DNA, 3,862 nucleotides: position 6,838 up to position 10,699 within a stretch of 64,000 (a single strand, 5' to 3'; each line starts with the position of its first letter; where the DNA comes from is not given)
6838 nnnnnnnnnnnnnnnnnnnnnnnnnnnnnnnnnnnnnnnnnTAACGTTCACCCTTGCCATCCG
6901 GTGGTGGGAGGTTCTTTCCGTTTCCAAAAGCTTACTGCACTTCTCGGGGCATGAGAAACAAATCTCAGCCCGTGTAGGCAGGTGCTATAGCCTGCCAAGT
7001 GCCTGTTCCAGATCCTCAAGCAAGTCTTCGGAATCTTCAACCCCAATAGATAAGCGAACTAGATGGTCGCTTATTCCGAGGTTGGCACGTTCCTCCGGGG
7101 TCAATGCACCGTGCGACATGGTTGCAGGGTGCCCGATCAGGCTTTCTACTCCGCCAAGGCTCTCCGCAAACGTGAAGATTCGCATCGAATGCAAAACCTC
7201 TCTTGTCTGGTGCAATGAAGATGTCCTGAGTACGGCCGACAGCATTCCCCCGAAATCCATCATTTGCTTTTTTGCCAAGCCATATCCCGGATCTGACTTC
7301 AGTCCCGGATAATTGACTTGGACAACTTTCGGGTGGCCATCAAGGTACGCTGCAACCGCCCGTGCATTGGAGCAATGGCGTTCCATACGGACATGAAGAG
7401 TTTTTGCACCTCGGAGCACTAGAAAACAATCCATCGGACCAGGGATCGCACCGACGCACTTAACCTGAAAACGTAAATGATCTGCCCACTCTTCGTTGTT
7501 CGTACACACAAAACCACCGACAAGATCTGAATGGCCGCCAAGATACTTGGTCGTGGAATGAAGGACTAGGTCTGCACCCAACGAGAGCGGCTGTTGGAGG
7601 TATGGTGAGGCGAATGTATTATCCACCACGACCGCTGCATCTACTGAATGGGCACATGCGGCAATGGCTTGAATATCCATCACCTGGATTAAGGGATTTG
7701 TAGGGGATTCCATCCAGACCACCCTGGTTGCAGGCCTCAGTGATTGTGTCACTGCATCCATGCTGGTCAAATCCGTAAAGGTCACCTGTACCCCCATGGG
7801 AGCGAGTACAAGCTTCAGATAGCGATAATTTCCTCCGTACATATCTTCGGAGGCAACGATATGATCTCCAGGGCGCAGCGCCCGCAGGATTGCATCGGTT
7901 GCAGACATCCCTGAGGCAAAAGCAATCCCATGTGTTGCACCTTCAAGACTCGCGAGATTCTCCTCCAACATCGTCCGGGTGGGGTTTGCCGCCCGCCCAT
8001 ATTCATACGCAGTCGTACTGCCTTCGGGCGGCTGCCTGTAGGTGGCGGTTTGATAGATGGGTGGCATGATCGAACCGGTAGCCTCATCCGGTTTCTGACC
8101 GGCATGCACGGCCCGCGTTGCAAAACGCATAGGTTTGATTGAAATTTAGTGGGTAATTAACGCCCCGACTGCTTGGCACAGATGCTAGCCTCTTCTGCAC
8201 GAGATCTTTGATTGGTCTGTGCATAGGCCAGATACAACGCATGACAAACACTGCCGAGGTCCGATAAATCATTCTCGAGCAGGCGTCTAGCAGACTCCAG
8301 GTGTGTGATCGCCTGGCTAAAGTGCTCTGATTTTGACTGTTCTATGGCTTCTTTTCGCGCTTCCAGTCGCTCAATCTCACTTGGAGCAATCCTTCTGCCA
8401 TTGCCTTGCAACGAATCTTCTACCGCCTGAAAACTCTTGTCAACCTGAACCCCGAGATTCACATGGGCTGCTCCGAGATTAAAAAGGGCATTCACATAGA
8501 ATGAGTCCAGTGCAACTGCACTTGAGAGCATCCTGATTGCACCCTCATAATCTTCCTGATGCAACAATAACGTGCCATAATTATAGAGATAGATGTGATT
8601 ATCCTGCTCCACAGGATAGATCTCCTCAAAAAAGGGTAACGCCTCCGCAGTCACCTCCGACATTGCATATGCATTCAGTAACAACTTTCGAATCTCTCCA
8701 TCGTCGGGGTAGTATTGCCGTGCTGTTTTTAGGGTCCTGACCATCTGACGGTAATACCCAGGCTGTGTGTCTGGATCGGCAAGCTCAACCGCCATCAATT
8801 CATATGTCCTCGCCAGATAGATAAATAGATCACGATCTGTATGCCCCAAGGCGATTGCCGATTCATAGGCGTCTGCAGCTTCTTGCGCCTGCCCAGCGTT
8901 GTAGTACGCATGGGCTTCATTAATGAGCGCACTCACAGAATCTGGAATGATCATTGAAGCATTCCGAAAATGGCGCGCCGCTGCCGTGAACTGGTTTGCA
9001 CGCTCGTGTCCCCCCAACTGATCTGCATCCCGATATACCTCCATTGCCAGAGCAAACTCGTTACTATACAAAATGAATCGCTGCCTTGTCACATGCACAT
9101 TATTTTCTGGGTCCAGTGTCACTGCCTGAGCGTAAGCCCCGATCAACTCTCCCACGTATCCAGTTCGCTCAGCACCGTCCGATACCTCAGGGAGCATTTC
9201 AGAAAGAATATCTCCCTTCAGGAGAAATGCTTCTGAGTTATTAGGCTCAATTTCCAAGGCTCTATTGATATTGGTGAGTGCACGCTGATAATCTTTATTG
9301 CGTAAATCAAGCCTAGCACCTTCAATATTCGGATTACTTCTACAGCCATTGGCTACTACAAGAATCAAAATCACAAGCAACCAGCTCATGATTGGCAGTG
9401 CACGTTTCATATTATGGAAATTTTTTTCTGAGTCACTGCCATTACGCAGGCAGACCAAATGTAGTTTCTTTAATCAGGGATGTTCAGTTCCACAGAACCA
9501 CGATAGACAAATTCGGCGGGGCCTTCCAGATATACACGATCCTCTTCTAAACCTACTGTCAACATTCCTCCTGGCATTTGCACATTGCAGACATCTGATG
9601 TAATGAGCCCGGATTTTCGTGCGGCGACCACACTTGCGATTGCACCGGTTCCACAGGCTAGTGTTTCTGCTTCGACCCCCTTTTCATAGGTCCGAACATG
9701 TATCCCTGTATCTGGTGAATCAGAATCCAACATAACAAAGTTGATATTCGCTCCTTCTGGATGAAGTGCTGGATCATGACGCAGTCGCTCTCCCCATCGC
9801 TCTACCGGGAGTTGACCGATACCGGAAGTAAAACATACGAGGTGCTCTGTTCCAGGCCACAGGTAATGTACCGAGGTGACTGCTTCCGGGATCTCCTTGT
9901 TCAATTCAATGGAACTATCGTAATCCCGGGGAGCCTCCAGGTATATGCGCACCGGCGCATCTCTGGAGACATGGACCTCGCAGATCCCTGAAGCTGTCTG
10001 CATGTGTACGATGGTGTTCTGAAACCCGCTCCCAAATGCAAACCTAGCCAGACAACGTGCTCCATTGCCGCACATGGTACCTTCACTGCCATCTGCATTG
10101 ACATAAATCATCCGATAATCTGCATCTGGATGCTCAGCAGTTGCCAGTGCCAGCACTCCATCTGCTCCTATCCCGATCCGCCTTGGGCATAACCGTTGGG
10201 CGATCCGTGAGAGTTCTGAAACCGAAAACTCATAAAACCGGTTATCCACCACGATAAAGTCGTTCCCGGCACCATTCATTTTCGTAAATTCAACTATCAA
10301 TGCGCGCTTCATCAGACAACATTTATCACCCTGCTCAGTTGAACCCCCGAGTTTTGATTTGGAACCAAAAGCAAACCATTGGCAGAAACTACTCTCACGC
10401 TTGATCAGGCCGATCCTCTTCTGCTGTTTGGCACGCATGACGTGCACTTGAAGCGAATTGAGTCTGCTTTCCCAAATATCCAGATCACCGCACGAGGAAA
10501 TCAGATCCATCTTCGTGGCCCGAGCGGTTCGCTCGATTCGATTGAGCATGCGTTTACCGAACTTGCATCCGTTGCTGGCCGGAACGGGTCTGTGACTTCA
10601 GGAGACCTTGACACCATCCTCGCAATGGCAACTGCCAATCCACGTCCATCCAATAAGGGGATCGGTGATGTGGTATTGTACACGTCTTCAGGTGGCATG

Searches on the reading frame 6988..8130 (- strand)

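Call 73: search_protein_families(library=pfam, proteins=[window:6988-8130:-], max_evalue=0.00001)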
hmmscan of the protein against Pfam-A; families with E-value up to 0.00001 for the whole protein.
window:6988-8130:- (381 aa): 2 families
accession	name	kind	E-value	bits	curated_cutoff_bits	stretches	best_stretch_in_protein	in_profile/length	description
PF01053.26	Cys_Met_Meta_PP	-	6.8e-146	486.1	27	1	5-378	2-380/381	Cys/Met metabolism PLP-dependent enzyme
PF00266.25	Aminotran_5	-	1.1e-06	28.4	21.5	1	64-198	69-204/371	Aminotransferase class-V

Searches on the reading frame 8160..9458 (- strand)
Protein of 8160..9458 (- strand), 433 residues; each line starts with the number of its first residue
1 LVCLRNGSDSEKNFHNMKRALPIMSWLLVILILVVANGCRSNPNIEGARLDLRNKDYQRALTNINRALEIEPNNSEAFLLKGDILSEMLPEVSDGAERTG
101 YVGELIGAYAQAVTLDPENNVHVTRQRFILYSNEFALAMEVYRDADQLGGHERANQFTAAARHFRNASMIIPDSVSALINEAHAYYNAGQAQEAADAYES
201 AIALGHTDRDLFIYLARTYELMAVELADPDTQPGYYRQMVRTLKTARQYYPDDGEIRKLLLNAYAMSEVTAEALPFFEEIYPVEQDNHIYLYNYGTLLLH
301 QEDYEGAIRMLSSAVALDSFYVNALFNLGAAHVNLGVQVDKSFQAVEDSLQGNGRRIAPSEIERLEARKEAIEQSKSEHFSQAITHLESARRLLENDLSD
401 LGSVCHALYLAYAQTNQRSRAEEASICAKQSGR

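Call 73: search_protein_families(library=pfam, proteins=[window:8160-9458:-], max_evalue=0.00001)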
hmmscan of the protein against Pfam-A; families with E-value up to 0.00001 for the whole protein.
window:8160-9458:- (433 aa): 9 families
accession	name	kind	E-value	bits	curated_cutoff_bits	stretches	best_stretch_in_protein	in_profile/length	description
PF13414.12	TPR_11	-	1.4e-14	53.9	26.8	0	298-336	4-42/42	TPR repeat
PF14559.12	TPR_19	-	1.5e-13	51.3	25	0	154-207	4-57/68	Tetratricopeptide repeat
PF07719.23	TPR_2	-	6.9e-13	48.1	27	0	177-204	3-30/34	Tetratricopeptide repeat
PF13428.12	TPR_14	-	1.3e-12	47.5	23.5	0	178-217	4-43/44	Tetratricopeptide repeat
PF13431.12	TPR_17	-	2.3e-12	46.6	24.4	0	65-87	3-25/34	Tetratricopeptide repeat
PF00515.34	TPR_1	-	1.5e-11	44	27.8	0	176-204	2-30/34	Tetratricopeptide repeat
PF13432.12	TPR_16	-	5.2e-11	43.2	32.7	0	151-204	13-60/65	Tetratricopeptide repeat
PF13371.12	TPR_9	-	1.8e-06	28.3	35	0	151-210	5-64/73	Tetratricopeptide repeat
PF12895.13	ANAPC3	-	2.4e-06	28.1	27.2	0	270-318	5-52/82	Anaphase-promoting complex, cyclosome, subunit 3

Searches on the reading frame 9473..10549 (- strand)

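Call 73: search_protein_families(library=pfam, proteins=[window:9473-10549:-], max_evalue=0.00001)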
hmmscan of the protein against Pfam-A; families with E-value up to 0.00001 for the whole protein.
window:9473-10549:- (359 aa): 2 families
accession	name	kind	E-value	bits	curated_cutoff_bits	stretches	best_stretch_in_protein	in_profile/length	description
PF01678.24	DAP_epimerase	-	1.1e-38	132.4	34.7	2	88-201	1-112/121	Diaminopimelate epimerase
PF05544.16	Pro_racemase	-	1.3e-06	28.2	27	0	134-197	58-125/325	Proline racemase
